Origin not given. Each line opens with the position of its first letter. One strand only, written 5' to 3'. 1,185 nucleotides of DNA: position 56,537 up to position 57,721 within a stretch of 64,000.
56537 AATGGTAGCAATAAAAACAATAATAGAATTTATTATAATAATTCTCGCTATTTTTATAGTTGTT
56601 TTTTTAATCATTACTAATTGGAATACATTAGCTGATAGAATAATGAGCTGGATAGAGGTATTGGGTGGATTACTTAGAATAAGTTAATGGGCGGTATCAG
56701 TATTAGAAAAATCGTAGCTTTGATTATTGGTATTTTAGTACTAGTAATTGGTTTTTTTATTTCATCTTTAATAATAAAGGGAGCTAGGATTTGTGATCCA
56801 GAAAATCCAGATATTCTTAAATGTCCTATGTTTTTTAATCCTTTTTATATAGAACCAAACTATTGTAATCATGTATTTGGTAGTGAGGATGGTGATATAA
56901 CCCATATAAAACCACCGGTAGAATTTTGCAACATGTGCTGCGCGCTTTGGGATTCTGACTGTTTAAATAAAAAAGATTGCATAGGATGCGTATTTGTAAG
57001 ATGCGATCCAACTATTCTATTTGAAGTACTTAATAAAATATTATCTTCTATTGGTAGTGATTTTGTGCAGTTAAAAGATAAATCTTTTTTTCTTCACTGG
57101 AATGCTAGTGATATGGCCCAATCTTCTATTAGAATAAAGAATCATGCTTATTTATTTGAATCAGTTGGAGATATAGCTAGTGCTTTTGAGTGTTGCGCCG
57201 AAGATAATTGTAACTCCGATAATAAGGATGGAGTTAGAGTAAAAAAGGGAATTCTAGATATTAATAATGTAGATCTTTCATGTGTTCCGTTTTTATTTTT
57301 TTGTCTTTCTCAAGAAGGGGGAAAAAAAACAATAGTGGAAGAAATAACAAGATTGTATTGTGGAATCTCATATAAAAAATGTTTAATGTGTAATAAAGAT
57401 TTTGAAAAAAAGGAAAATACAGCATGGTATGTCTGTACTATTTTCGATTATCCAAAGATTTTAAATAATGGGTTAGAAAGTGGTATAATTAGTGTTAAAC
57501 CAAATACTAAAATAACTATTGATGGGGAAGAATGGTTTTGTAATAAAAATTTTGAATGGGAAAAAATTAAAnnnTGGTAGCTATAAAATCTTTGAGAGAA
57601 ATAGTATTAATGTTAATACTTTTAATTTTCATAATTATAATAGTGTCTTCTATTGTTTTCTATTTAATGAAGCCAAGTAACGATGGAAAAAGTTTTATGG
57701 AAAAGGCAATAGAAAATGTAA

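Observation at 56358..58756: Six-gene operon of tiny membrane proteins and anchored Cys-rich proteins with very short pilin-like leaders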

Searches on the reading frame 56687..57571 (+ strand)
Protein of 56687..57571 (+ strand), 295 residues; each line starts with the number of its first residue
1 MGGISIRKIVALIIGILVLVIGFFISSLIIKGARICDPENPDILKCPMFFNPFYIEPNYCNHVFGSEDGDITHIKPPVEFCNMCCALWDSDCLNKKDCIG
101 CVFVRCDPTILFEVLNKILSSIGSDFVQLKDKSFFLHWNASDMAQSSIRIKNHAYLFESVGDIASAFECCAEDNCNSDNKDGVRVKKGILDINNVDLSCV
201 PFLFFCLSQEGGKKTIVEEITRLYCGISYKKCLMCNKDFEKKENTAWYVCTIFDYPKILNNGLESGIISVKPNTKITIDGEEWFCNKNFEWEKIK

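Call 6: search_protein_families(library=pfam, max_evalue=10, proteins=[window:56687-57571:+])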
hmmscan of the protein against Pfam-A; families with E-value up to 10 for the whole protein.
window:56687-57571:+ (295 aa): 0 families

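Call 8: find_homologous_proteins(query=window:56687-57571:+, max_evalue=0.001)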
Query window:56687-57571:+ (295 aa): 2 proteins with E <= 0.001 among 1101 candidates.
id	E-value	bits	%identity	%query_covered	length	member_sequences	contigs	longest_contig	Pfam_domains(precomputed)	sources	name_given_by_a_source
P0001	1.1e-201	687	100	100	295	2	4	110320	-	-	-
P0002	1.6e-119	417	68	100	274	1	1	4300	-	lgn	-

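Call 10: find_encoding_contigs(protein=P0002, flank=10000)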
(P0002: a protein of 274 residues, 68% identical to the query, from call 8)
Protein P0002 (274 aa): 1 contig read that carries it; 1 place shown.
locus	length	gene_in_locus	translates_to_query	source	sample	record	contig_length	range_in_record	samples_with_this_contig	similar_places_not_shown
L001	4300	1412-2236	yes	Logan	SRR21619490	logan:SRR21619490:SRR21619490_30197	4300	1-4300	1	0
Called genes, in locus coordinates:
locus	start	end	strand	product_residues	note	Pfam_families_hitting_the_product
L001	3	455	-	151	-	?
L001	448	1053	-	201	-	PF01336:tRNA_anti-codon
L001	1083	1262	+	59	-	-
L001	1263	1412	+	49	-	-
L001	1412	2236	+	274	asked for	-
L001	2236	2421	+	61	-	-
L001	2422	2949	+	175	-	-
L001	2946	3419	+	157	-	-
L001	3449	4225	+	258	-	PF09754:PAC2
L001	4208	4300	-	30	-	?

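Call 11: find_encoding_contigs(protein=P0001, flank=10000)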
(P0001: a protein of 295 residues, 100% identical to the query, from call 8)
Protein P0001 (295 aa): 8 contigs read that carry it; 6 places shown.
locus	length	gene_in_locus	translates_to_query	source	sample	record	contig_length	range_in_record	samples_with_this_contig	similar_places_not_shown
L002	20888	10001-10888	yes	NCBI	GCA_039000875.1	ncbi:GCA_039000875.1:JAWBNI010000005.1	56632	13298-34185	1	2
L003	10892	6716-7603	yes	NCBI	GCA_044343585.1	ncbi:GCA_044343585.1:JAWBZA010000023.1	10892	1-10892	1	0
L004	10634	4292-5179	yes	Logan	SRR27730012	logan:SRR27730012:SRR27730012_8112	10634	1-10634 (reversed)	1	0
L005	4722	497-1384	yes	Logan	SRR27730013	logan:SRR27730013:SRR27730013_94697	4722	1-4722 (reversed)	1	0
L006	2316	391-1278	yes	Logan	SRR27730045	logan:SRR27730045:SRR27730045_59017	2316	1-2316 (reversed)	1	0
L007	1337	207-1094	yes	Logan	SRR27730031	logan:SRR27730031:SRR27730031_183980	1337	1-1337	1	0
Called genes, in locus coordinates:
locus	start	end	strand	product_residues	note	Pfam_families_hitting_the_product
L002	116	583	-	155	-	PF03946:Ribosomal_L11_N, PF00298:Ribosomal_L11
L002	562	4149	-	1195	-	-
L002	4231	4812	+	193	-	PF02163:Peptidase_M50 (weak)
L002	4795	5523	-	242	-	PF09754:PAC2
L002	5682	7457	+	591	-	PF04473:DUF553 (weak), PF01841:Transglut_core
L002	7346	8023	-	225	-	PF01812:5-FTHF_cyc-lig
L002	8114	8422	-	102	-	PF00293:NUDIX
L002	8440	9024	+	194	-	PF01613:Flavin_Reduct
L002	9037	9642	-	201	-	PF01336:tRNA_anti-codon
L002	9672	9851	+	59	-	-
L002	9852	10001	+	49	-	-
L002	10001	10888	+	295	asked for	-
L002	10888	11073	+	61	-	-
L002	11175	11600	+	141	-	-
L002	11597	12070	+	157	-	-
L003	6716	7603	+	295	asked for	-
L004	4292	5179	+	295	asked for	-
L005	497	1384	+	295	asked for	-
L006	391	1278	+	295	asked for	-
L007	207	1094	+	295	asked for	-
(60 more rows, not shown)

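Call 30: search_protein_representatives(alignment_id=A1)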
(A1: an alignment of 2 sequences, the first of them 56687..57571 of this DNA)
Query: 2 sequences, 299 profile positions. Proteins with E-value up to 0.001 (for the whole library): 6; up to 1e-10: 3; up to 1e-30: 1. The best 6 are listed.
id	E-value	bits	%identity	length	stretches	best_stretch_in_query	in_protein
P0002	6.1e-171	583.9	-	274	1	1-299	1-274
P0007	2.3e-21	92.8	-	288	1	5-298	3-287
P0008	7.5e-14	68.1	-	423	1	135-272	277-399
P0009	2.0e-09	53.5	-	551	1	155-263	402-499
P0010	1.0e-04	38.1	-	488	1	156-256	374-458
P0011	7.6e-04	35.2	-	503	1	92-276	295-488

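Call 32: search_protein_families(library=pfam, max_evalue=0.1, proteins=[P0007, P0008, P0009, P0010, P0011])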
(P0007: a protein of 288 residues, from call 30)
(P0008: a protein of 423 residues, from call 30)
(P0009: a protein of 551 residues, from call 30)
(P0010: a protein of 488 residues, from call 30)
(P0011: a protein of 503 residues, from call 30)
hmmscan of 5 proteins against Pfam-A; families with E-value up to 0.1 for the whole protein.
P0007 (288 aa): 0 families

P0008 (423 aa): 1 family
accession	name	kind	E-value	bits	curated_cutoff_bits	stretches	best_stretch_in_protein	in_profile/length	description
PF17438.7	DUF5417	-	0.065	13.9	23.9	0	303-339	42-80/91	Family of unknown function (DUF5417)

P0009 (551 aa): 0 families

P0010 (488 aa): 1 family
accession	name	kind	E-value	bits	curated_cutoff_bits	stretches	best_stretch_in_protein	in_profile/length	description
PF22134.1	DM_Arn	-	0.043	14.6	26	0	58-108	18-66/79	DNA Mimic Protein Arn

P0011 (503 aa): 0 families

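Call 33: predict_structure(alignment_id=A1)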
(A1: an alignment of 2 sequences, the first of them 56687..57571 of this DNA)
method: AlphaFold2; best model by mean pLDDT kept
length: 295 residues; sequences in the alignment: 2
mean_pLDDT: 35.5   pTM: 0.27
mean pLDDT of the five models: 35.5, 34.9, 32.8, 32.3, 32.2
residues with pLDDT >= 90: 0; 70-90: 18; 50-70: 36; < 50: 241
segments of 3 or more residues with pLDDT < 50: 1-3, 27-251, 255-267
pLDDT, mean of each block of 10 residues (from residue 1): 62 80 56 26 22 23 24 24 27 27 28 34 26 25 22 27 33 29 25 24 25 29 31 40 33 46 41 63 62 64
secondary structure, 60 per line:
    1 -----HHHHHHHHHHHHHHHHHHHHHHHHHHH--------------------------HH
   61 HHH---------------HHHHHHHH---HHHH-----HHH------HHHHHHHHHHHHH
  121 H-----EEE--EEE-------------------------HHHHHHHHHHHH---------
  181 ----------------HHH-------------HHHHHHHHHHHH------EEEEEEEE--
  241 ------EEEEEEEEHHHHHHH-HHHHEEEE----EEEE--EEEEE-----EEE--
elements in order: H6-32 H59-63 H79-86 H90-93 H108-121 E127-129 E132-134 H160-171 H213-224 E231-238 E247-254 H255-261 H263-266 E267-270 E275-278 E281-285 E291-293

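Call 34: find_encoding_contigs(protein=P0007, flank=10000)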
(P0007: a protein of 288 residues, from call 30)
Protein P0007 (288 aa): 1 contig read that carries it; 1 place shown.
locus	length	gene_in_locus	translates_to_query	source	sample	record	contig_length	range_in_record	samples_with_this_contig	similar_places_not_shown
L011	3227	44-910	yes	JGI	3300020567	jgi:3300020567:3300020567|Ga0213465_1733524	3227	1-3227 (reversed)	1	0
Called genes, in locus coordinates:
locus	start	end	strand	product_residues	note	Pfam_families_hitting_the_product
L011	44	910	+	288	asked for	-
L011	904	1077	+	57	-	-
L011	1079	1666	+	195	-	-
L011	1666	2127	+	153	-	-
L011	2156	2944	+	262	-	PF09754:PAC2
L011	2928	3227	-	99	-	?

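Call 35: find_encoding_contigs(protein=P0008, flank=10000)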
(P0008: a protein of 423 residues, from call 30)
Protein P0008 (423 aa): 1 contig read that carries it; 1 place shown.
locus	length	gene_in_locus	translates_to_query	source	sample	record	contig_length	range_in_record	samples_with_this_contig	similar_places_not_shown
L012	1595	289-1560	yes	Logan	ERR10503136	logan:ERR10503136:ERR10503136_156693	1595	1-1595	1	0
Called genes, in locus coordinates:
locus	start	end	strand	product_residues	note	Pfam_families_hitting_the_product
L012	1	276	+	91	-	?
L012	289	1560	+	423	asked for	-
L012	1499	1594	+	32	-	?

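Call 36: find_encoding_contigs(protein=P0009, flank=10000)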
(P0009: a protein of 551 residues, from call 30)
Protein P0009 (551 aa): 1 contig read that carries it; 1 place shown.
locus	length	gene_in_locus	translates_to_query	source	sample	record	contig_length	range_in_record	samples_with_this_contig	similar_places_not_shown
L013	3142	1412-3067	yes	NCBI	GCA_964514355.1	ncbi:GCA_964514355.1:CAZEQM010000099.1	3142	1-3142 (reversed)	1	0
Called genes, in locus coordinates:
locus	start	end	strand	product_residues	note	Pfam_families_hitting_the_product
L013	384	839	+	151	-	-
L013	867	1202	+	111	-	-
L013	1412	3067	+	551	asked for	-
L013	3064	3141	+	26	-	?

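Call 37: find_encoding_contigs(protein=P0010, flank=10000)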
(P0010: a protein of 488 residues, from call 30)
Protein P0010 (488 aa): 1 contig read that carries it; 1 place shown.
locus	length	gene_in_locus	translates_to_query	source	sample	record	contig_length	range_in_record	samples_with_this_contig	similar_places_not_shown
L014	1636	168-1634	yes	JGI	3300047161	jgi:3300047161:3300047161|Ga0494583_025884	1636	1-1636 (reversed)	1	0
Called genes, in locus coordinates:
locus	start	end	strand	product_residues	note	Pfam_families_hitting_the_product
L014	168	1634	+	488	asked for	?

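Call 38: find_encoding_contigs(protein=P0011, flank=10000)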
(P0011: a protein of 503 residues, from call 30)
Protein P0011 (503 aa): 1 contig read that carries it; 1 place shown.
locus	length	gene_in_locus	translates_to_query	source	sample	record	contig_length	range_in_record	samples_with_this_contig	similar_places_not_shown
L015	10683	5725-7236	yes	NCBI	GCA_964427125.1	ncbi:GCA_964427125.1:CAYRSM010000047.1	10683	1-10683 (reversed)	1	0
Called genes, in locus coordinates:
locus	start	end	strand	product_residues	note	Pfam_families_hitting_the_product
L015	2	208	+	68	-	?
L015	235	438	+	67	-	-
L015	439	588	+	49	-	-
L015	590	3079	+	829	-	-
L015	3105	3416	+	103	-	-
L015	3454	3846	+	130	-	-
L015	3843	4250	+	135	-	-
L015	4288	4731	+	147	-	-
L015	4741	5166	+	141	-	-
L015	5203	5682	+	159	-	-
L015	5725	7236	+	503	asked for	-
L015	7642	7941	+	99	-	-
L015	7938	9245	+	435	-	-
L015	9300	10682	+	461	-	?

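Call 45: find_related_loci(query=A3, collection=metagenome_contigs, flank=10000)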
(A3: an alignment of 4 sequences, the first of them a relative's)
Query A3 (551 aa) in metagenome_contigs; peptide patterns used: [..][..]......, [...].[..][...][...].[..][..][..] (x = any residue, [..] = any of these).
313 stretches matched a pattern; 6 encode a relative of the query (tblastn E <= 1e-3); 6 distinct loci.
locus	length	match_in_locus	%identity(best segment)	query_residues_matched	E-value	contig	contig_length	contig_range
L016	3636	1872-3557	78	1-551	0e+0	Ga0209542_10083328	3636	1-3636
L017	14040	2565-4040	42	3-551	2e-123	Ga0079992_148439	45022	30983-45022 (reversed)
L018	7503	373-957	30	294-502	1e-24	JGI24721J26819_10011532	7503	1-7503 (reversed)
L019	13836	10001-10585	32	294-502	1e-24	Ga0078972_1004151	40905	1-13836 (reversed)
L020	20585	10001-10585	30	294-502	4e-23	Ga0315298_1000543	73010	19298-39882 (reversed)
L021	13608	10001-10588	32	290-497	1e-22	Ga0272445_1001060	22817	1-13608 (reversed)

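Call 47: search_protein_families(library=pfam, max_evalue=0.01, proteins=[L020:40-3825:+, L020:3825-5768:+, L019:5676-5855:+, L019:5890-7506:+, L019:7887-8312:+, L019:8287-9117:+, L019:9111-9557:+, L019:9557-11134:+, L019:11180-11554:+, L019:11635-13623:-])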
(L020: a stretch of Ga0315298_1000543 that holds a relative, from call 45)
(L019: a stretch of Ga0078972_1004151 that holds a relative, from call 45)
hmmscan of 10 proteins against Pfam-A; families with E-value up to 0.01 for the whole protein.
L020:40-3825:+ (1262 aa): 3 families
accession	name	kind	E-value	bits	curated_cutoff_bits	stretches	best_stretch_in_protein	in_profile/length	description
PF14890.11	Intein_splicing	-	1.8e-26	93.2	35.8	1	491-1001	5-155/155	Intein splicing domain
PF14528.11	LAGLIDADG_3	-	8.4e-16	58.4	22.5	1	805-878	3-82/82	LAGLIDADG-like domain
PF00437.27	T2SSE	-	2.1e-07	30.4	24.9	1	1018-1103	185-265/370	Type II/IV secretion system protein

L020:3825-5768:+ (648 aa): 0 families

L019:5676-5855:+ (60 aa): 0 families

L019:5890-7506:+ (539 aa): 1 family
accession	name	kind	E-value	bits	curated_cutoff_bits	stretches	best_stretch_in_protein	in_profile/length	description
PF18998.6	Flg_new_2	-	9e-05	22.8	23.6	1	487-537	21-71/73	Divergent InlB B-repeat domain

L019:7887-8312:+ (142 aa): 1 family
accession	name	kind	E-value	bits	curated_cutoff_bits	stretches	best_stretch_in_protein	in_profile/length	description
PF03334.19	PhaG_MnhG_YufB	-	0.0051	17.5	23.4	0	1-42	26-54/80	Na+/H+ antiporter subunit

L019:8287-9117:+ (277 aa): 1 family
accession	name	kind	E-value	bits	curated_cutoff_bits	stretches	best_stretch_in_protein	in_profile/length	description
PF20721.2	C19orf12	-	0.0051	17.1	30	1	185-220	49-81/163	C19orf12-like protein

L019:9111-9557:+ (149 aa): 0 families

L019:9557-11134:+ (526 aa): 0 families

L019:11180-11554:+ (125 aa): 0 families

L019:11635-13623:- (662 aa): 0 families

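Call 50: search_protein_families(library=ncbifam, max_evalue=0.1, proteins=[L020:3825-5768:+, L020:40-3825:+, window:56687-57571:+, L019:5676-5855:+, L019:9557-11134:+])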
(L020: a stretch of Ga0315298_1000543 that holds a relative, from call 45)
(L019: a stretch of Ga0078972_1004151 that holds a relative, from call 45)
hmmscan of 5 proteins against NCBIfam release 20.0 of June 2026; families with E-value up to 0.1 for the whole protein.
L020:3825-5768:+ (648 aa): 0 families

L020:40-3825:+ (1262 aa): 26 families (the best 25 are shown)
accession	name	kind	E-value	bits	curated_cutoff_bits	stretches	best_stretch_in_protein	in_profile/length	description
NF011491.0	PRK14898.1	equivalog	1.3e-56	192.2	783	1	477-1003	74-545/860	DNA-directed RNA polymerase subunit A''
TIGR03819.1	heli_sec_ATPase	hypoth_equivalog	3.3e-28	98.9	373.15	2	285-479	26-214/340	TadA family conjugal transfer-associated ATPase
NF005852.0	PRK07773.1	equivalog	2.4e-26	92.3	780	2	788-1004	595-829/886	replicative DNA helicase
NF045703.1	rSAM_Tes_intein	exception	2.6e-25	88.4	1700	1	480-856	157-518/1040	tetraether lipid synthase Tes, intein-containing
NF058587.1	archaellum_moto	equivalog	6.5e-24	84.6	550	2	270-478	97-310/527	archaellum flagellar ATPase motor FlaI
NF011303.0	PRK14715.1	equivalog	9.5e-24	82.6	1585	1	478-856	895-1268/1627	DNA-directed DNA polymerase II large subunit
NF003157.0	PRK04132.1-2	equivalog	2.7e-16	58.7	1103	2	526-615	84-173/864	replication factor C small subunit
NF003159.0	PRK04132.1-4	equivalog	1.1e-14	53.4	999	2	526-609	94-176/852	replication factor C small subunit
NF006207.0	PRK08332.1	equivalog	1.5e-14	52.3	2400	1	785-852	1077-1145/1684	vitamin B12-dependent ribonucleotide reductase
NF011302.0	PRK14714.1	equivalog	1.7e-12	45.8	1791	1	480-636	933-1090/1350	DNA-directed DNA polymerase II large subunit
TIGR01445.1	intein_Nterm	domain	3.1e-10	40.9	24.5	1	480-576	2-82/83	intein N-terminal splicing region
TIGR02782.1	TrbB_P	equivalog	5e-10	39.2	304.55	2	372-478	68-174/303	P-type conjugative transfer ATPase TrbB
NF038098.1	GyrA_w_intein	exception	7.4e-10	37.4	1850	1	786-1002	316-538/1232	intein-containing DNA gyrase subunit A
NF010469.0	PRK13894.1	subfamily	1e-08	34.9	508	1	368-473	77-182/320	conjugal transfer ATPase TrbB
NF011287.0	PRK14698.1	equivalog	3.3e-08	32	1238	1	480-603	242-362/1017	V-type ATP synthase subunit A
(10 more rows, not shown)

window:56687-57571:+ (295 aa): 0 families

L019:5676-5855:+ (60 aa): 1 family
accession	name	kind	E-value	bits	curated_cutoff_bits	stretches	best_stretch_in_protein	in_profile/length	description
TIGR04125.1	exosort_PGF_TRM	exception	0.01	15.3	75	1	9-48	228-267/271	archaeosortase A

L019:9557-11134:+ (526 aa): 0 families

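Call 66: predict_structure(alignment_id=A5)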
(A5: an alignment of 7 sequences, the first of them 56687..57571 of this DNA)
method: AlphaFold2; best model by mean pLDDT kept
length: 295 residues; sequences in the alignment: 7
mean_pLDDT: 45.1   pTM: 0.33
mean pLDDT of the five models: 45.1, 43.7, 43.7, 43.2, 42.9
residues with pLDDT >= 90: 0; 70-90: 21; 50-70: 56; < 50: 218
segments of 3 or more residues with pLDDT < 50: 28-60, 64-72, 74-128, 131-150, 152-154, 158-164, 177-232, 238-242, 246-269
pLDDT, mean of each block of 10 residues (from residue 1): 63 81 57 35 31 36 46 45 36 34 32 34 42 43 41 49 51 45 30 37 39 45 42 48 47 39 41 65 65 66
secondary structure, 60 per line:
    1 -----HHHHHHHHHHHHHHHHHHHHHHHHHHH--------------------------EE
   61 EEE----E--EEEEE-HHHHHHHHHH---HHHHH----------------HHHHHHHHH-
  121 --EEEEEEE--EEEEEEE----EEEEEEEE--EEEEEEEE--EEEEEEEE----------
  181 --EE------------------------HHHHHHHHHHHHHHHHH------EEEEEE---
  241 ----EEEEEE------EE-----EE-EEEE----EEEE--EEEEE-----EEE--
elements in order: H6-32 E59-63 E71-75 H77-86 H90-94 H111-119 E123-129 E132-138 E143-150 E153-160 E163-170 H209-225 E232-237 E245-250 E267-270 E275-278 E281-285 E291-293

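Call 67: search_solved_structures(query=A4, max_evalue=1)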
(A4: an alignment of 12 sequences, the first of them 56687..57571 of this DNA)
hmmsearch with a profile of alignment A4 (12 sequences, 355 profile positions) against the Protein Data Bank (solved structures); distinct sequences matched with E-value up to 1: 4.
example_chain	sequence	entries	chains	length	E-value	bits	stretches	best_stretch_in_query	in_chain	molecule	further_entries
4fuw_A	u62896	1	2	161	0.18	14.3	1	70-147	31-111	Protein SLM4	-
4xpm_C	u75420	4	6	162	0.19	14.2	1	69-147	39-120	Protein SLM4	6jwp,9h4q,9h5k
3lgo_A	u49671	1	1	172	0.21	14.1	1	69-147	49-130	Protein SLM4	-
4ftx_A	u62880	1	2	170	0.21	14.1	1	69-147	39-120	Protein SLM4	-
